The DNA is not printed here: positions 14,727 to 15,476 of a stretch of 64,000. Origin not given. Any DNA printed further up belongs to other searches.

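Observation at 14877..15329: Stand-alone 150-aa SufB/SufD C-terminal domain protein, with a lone sufC 33 kb away and no other suf genes in view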

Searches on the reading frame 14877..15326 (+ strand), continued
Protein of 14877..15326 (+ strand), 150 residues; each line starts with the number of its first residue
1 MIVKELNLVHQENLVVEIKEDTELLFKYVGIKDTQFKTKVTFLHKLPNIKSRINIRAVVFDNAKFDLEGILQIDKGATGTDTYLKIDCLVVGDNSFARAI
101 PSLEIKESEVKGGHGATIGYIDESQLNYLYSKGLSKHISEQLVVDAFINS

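Call 21: find_homologous_proteins(query=L005:6831-8240:+, max_evalue=1e-10)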
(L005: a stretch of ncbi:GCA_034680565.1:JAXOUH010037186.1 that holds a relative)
Query L005:6831-8240:+ (470 aa): 8000 proteins with E <= 1e-10 among 8000 candidates; the best 120 are listed.
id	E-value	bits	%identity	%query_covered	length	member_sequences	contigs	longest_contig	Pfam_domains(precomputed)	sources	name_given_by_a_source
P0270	0.0e+0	1068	100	100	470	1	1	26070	PF01458.24,PF19295.6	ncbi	-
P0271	1.3e-264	896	82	99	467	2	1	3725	PF01458.24,PF19295.6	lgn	-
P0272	3.5e-247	838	76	99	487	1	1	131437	PF01458.24,PF19295.6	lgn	-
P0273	1.7e-243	826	76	99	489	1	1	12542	PF01458.24,PF19295.6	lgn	-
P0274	2.6e-242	822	76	99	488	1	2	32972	PF01458.24,PF19295.6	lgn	-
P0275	3.5e-242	822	75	99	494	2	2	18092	PF01458.24,PF19295.6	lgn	-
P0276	3.1e-239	812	76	99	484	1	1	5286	PF01458.24,PF19295.6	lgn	-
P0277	1.1e-238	810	75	99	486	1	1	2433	PF01458.24,PF19295.6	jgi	jgi:Fe-S cluster assembly protein SufB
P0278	4.7e-238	808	74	99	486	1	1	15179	PF01458.24,PF19295.6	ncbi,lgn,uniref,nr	ncbi:Fe-S cluster assembly protein SufB [Candidatus Dojkabacteria bacterium]|uniref:Fe-S cluster ass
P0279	1.7e-237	806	73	98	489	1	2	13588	PF01458.24,PF19295.6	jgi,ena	-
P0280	3.7e-237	805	73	99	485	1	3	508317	PF01458.24,PF19295.6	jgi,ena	-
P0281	8.8e-237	804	74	99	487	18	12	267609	PF01458.24,PF19295.6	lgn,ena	-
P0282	3.4e-236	802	75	99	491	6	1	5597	PF01458.24,PF19295.6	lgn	-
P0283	4.5e-236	802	74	99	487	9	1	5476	PF01458.24,PF19295.6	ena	-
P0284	6.5e-236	801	74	99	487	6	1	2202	PF01458.24,PF19295.6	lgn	-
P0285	2.1e-235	800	75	99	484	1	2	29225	PF01458.24,PF19295.6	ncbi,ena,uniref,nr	ncbi:Fe-S cluster assembly protein SufB [Candidatus Dojkabacteria bacterium]|uniref:Fe-S cluster ass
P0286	7.4e-235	798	74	98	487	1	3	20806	PF01458.24,PF19295.6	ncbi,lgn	-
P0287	1.4e-234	797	75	97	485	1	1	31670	PF01458.24,PF19295.6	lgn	-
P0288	4.0e-234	795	72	100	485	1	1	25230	PF01458.24,PF19295.6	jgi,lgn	jgi:Fe-S cluster assembly protein SufB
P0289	4.1e-234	795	74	97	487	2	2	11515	PF01458.24,PF19295.6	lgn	-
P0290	1.8e-233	793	74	99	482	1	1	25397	PF01458.24,PF19295.6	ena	-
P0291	2.2e-233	793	74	99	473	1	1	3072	PF01458.24,PF19295.6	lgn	-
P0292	2.5e-232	789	73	98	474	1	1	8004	PF01458.24,PF19295.6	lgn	-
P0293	2.7e-232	789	72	99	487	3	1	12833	PF01458.24,PF19295.6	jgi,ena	jgi:Fe-S cluster assembly protein SufB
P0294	5.6e-232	788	73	99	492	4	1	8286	PF01458.24,PF19295.6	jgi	-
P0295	1.8e-231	787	73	100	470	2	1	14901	PF01458.24,PF19295.6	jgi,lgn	jgi:Fe-S cluster assembly protein SufB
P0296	2.8e-231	786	72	98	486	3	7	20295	PF01458.24,PF19295.6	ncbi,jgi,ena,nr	ncbi:MAG TPA: Fe-S cluster assembly protein SufB [Candidatus Dojkabacteria bacterium]|nr:Fe-S cluste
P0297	2.2e-230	783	72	99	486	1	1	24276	PF01458.24,PF19295.6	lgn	-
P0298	2.7e-230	783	74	99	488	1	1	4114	PF01458.24,PF19295.6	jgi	jgi:Fe-S cluster assembly protein SufB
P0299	3.7e-230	782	72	97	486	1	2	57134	PF01458.24,PF19295.6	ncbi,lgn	ncbi:MAG: Fe-S cluster assembly protein SufB [Candidatus Dojkabacteria bacterium]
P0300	3.8e-230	782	-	-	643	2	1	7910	PF07591.16,PF01458.24,PF19295.6,PF13403.12,PF14890.12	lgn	-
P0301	5.7e-230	782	71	99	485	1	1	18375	PF01458.24,PF19295.6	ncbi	-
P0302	8.4e-230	781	72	99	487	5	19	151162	PF01458.24,PF19295.6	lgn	-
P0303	4.2e-229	779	73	97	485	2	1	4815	PF01458.24,PF19295.6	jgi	jgi:Fe-S cluster assembly protein SufB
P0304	2.9e-228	776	72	99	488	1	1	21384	PF01458.24,PF19295.6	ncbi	-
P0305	3.1e-228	776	73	99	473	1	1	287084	PF01458.24,PF19295.6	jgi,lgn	jgi:Fe-S cluster assembly protein SufB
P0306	4.5e-228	775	71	97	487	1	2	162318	PF01458.24,PF19295.6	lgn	-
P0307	1.1e-227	774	72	100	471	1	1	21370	PF01458.24,PF19295.6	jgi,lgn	jgi:Fe-S cluster assembly protein SufB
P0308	7.1e-227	771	72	98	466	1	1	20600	PF01458.24,PF19295.6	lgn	-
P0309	1.1e-226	771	70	100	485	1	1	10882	PF01458.24,PF19295.6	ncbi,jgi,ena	ncbi:MAG: Fe-S cluster assembly protein SufB [bacterium]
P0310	2.4e-225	766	72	97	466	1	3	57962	PF01458.24,PF19295.6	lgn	-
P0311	1.1e-224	764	70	99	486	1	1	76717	PF01458.24,PF19295.6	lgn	-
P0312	1.5e-224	764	71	100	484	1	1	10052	PF01458.24,PF19295.6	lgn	-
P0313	4.5e-224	762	72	97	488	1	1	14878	PF01458.24,PF19295.6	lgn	-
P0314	6.1e-224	762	71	99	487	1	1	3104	PF01458.24,PF19295.6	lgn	-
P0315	1.3e-223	761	70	99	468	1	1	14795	PF01458.24,PF19295.6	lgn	-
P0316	4.7e-223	759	72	97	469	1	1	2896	PF01458.24,PF19295.6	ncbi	-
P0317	6.9e-223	758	67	100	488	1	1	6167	PF01458.24,PF19295.6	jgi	-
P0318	1.6e-222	757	69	99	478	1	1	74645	PF01458.24,PF19295.6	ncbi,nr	ncbi:Fe-S cluster assembly protein SufB [Candidatus Dojkabacteria bacterium]|nr:Fe-S cluster assembl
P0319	2.1e-222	757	71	98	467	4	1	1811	PF01458.24,PF19295.6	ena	-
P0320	3.6e-222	756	69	100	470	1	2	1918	PF01458.24,PF19295.6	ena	-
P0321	8.6e-222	755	70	98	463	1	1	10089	PF01458.24,PF19295.6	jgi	jgi:Fe-S cluster assembly protein SufB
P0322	1.9e-221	754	69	99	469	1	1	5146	PF01458.24,PF19295.6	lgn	-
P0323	2.6e-221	753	70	99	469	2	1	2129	PF01458.24,PF19295.6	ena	-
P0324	3.9e-221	752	71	97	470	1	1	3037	PF01458.24,PF19295.6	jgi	jgi:Fe-S cluster assembly protein SufB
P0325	4.0e-221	752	70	98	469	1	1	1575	PF01458.24,PF19295.6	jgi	jgi:Fe-S cluster assembly protein SufB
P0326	5.9e-221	752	68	99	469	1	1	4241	PF01458.24,PF19295.6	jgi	jgi:Fe-S cluster assembly protein SufB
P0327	6.9e-221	752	69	99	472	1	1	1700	PF01458.24,PF19295.6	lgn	-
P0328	7.8e-221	752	70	99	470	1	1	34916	PF01458.24,PF19295.6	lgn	-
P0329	9.3e-221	751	70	97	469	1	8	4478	PF01458.24,PF19295.6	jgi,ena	jgi:Fe-S cluster assembly protein SufB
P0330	9.5e-221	751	70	97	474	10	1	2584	PF01458.24,PF19295.6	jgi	jgi:Fe-S cluster assembly protein SufB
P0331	1.1e-220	751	69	100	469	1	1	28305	PF01458.24,PF19295.6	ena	-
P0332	1.5e-220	751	71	97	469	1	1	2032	PF01458.24,PF19295.6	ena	-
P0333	3.5e-220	749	70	99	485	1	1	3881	PF01458.24,PF19295.6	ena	-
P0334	5.3e-220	749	70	97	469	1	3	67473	PF01458.24,PF19295.6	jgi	jgi:Fe-S cluster assembly protein SufB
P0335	5.5e-220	749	69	98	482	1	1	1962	PF01458.24,PF19295.6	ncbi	-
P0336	8.8e-220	748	71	97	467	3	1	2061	PF01458.24,PF19295.6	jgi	-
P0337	9.0e-220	748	70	97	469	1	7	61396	PF01458.24,PF19295.6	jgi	jgi:Fe-S cluster assembly protein SufB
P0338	9.5e-220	748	70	97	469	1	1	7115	PF01458.24,PF19295.6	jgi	jgi:Fe-S cluster assembly protein SufB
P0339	1.3e-219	747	70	98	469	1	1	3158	PF01458.24,PF19295.6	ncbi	-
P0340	1.4e-219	747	69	98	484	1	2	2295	PF01458.24,PF19295.6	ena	-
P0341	1.5e-219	747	69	99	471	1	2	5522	PF01458.24,PF19295.6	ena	-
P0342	1.5e-219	747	68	98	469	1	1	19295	PF01458.24,PF19295.6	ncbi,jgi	-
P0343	1.7e-219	747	70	97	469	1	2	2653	PF01458.24,PF19295.6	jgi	-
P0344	1.9e-219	747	69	98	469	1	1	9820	PF01458.24,PF19295.6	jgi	-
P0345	2.3e-219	747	69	97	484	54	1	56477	PF01458.24,PF19295.6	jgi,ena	-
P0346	2.3e-219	747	70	97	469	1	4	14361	PF01458.24,PF19295.6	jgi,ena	jgi:Fe-S cluster assembly protein SufB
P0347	3.0e-219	746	68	98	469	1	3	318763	PF01458.24,PF19295.6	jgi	-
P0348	3.0e-219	746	69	98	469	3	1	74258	PF01458.24,PF19295.6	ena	-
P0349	3.0e-219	746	71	98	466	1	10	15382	PF01458.24,PF19295.6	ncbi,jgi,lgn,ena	-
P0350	4.2e-219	746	68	99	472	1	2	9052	PF01458.24,PF19295.6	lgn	-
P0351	4.7e-219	746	70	97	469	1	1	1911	PF01458.24,PF19295.6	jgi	jgi:Fe-S cluster assembly protein SufB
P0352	4.8e-219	746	70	97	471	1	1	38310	PF01458.24,PF19295.6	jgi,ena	-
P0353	4.9e-219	746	69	98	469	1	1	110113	PF01458.24,PF19295.6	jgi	jgi:Fe-S cluster assembly protein SufB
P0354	5.3e-219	745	70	97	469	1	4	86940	PF01458.24,PF19295.6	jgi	jgi:Fe-S cluster assembly protein SufB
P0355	6.2e-219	745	69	100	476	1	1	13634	PF01458.24,PF19295.6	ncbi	-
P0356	6.3e-219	745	69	98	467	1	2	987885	PF01458.24,PF19295.6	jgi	-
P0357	6.9e-219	745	69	98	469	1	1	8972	PF01458.24,PF19295.6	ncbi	-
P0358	7.5e-219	745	69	98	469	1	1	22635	PF01458.24,PF19295.6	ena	-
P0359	7.8e-219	745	69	98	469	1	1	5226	PF01458.24,PF19295.6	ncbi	-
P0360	8.5e-219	745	71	97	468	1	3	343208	PF01458.24,PF19295.6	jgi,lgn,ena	-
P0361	1.0e-218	745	69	98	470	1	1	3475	PF01458.24,PF19295.6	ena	-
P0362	1.0e-218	744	68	98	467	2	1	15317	PF01458.24,PF19295.6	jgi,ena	-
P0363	1.1e-218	744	68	100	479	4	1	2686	PF01458.24,PF19295.6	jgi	jgi:Fe-S cluster assembly protein SufB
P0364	1.2e-218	744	69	98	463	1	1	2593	PF01458.24,PF19295.6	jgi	jgi:Fe-S cluster assembly protein SufB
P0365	1.3e-218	744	69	98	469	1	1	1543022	PF01458.24,PF19295.6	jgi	jgi:Fe-S cluster assembly protein SufB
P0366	1.5e-218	744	68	100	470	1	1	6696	PF01458.24,PF19295.6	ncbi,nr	ncbi:MAG: Fe-S cluster assembly protein SufB [Chloroflexi bacterium]|nr:MAG: Fe-S cluster assembly p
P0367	1.7e-218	744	70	97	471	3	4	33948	PF01458.24,PF19295.6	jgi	jgi:Fe-S cluster assembly protein SufB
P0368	1.7e-218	744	70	97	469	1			PF01458.24,PF19295.6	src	-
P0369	1.7e-218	744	69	98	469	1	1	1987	PF01458.24,PF19295.6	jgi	-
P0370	1.7e-218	744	69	98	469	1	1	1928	PF01458.24,PF19295.6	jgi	jgi:Fe-S cluster assembly protein SufB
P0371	1.7e-218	744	70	97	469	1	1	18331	PF01458.24,PF19295.6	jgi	jgi:Fe-S cluster assembly protein SufB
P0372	1.8e-218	744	70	97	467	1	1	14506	PF01458.24,PF19295.6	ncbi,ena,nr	ncbi:MAG TPA: Fe-S cluster assembly protein SufB [Patescibacteria group bacterium]|nr:Fe-S cluster a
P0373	2.2e-218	743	69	98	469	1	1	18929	PF01458.24,PF19295.6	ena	-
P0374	2.3e-218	743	69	97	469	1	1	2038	PF01458.24,PF19295.6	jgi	-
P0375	2.4e-218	743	69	98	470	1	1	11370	PF01458.24,PF19295.6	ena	-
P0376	2.4e-218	743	71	97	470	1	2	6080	PF01458.24,PF19295.6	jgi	jgi:Fe-S cluster assembly protein SufB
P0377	2.5e-218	743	69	99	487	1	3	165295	PF01458.24,PF19295.6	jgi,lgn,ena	-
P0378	2.5e-218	743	69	98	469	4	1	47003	PF01458.24,PF19295.6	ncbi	-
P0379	2.9e-218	743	70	97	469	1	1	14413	PF01458.24,PF19295.6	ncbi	ncbi:MAG: Fe-S cluster assembly protein SufB [Candidatus Eisenbacteria bacterium]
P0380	3.0e-218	743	70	97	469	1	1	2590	PF01458.24,PF19295.6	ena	-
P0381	3.9e-218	743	69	98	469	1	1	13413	PF01458.24,PF19295.6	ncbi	-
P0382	4.0e-218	743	69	97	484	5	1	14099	PF01458.24,PF19295.6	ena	-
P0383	5.0e-218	742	69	97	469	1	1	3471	PF01458.24,PF19295.6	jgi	jgi:Fe-S cluster assembly protein SufB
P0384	5.0e-218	742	69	98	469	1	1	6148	PF01458.24,PF19295.6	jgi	jgi:Fe-S cluster assembly protein SufB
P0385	5.4e-218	742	68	98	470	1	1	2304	PF01458.24,PF19295.6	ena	-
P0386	5.5e-218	742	69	97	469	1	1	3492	PF01458.24,PF19295.6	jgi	-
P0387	5.9e-218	742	69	97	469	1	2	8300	PF01458.24,PF19295.6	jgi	jgi:Fe-S cluster assembly protein SufB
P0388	6.3e-218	742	70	97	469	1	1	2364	PF01458.24,PF19295.6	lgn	-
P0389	7.4e-218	742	68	98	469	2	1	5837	PF01458.24,PF19295.6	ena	-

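Call 27: find_related_loci(query=A1, collection=genome_contigs, flank=10000)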
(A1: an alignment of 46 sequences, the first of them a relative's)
Query A1 (150 aa) in genome_contigs; peptide patterns used: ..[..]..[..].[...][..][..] (x = any residue, [..] = any of these).
551 stretches matched a pattern; 513 encode a relative of the query (tblastn E <= 1e-3); the best 80 are kept; 80 distinct loci.
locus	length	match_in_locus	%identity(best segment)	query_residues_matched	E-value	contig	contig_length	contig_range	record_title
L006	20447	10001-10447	61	1-150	1e-55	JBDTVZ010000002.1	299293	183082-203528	MAG: Candidatus Dojkabacteria bacterium isolate cluster3_bin.8 NODE_17_length_299293_cov_11.517778, whole genome shotgun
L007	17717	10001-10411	64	12-148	8e-56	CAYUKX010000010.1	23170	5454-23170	MAG TPA_asm: uncultured Candidatus Saccharibacteria bacterium isolate SRP107338_co1_190 genome assembly, contig: NODE_19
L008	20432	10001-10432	61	5-149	2e-55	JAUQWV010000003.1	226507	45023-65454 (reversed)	MAG: Candidatus Dojkabacteria bacterium isolate BIN12 contig_81617, whole genome shotgun sequence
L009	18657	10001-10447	57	1-150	2e-53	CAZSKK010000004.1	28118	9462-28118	MAG TPA_asm: uncultured Candidatus Saccharibacteria bacterium isolate binchicken_co130_48 genome assembly, contig: NODE_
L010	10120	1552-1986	60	4-149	3e-53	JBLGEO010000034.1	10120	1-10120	MAG: Candidatus Dojkabacteria bacterium isolate cluster3_bin.91 cluster3_bin.91_NODE_30490, whole genome shotgun sequenc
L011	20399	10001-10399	62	15-147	8e-53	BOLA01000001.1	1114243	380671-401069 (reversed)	Patescibacteria group bacterium BroJett037 DNA, sequence1, whole genome shotgun sequence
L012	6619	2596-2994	62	15-147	2e-51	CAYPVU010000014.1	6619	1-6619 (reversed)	MAG TPA_asm: uncultured Candidatus Saccharibacteria bacterium isolate binchicken_co23_219 genome assembly, contig: k141_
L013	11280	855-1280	59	6-148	6e-51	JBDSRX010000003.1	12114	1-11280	MAG: Candidatus Dojkabacteria bacterium isolate cluster1_bin.520 k127_6078336, whole genome shotgun sequence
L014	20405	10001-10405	59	16-150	6e-50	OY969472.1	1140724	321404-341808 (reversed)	MAG: uncultured bacterium isolate MFD02416.bin.c.3 genome assembly, chromosome: 1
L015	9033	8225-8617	60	18-148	4e-49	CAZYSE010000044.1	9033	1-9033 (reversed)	MAG TPA_asm: uncultured Candidatus Saccharibacteria bacterium isolate SRP286056_co1_293 genome assembly, contig: NODE_10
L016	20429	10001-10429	54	5-148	3e-48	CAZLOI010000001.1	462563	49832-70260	MAG TPA_asm: uncultured Candidatus Saccharibacteria bacterium isolate binchicken_co179_42 genome assembly, contig: NODE_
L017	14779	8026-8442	51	10-148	2e-45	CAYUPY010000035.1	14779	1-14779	MAG TPA_asm: uncultured Candidatus Saccharibacteria bacterium isolate SRP141376_co5_423 genome assembly, contig: NODE_99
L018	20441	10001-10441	52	3-148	2e-47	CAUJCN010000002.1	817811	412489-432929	MAG: Patescibacteria group bacterium isolate KLAP211 genome assembly, contig: KLAP211_272759, whole genome shotgun seque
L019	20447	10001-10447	52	1-148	1e-46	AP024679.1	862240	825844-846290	MAG: Candidatus Dojkabacteria bacterium KatS3mg085 DNA, complete genome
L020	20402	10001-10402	52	15-148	3e-44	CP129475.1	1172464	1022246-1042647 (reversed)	MAG: Candidatus Dojkabacteria bacterium isolate cMAG.21 chromosome, complete genome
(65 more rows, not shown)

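Call 31: predict_structure(alignment_id=A1)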
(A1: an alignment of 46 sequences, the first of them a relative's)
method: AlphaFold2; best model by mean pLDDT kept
length: 150 residues; sequences in the alignment: 46
mean_pLDDT: 95.8   pTM: 0.87
mean pLDDT of the five models: 95.8, 95.4, 95.2, 94.9, 94.8
residues with pLDDT >= 90: 136; 70-90: 14; 50-70: 0; < 50: 0
segments of 3 or more residues with pLDDT < 50: none
pLDDT, mean of each block of 10 residues (from residue 1): 85 95 96 95 98 98 97 98 98 95 98 98 96 96 94
secondary structure, 60 per line:
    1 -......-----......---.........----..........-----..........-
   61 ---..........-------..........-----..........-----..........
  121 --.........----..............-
elements in order: E2-7 E13-18 E22-30 E35-44 E50-59 E64-73 E81-90 E96-105 E111-120 H123-131 H136-149
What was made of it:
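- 14877..15329 (+): mini-sufD: complete 150-aa gene including its stop codon. It consists of the last ~4.5 turns of the SufD beta-helix plus two C-terminal helices. AF2 pLDDT 95.8, with 9 strands and 2 helices (call 31).
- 15243..15323 (+): Two C-terminal helices (residues 123-149), the retained part of the SufC-docking helical subdomain. Tyr128, Lys132, Gly133, Ser139 and Phe147 correspond to E. coli Tyr374, Arg378, Gly379, Ala385 and Phe393. DSSP on the model gives H123-131 and H136-149 (call 31).
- The fold prediction is very confident (call 31).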
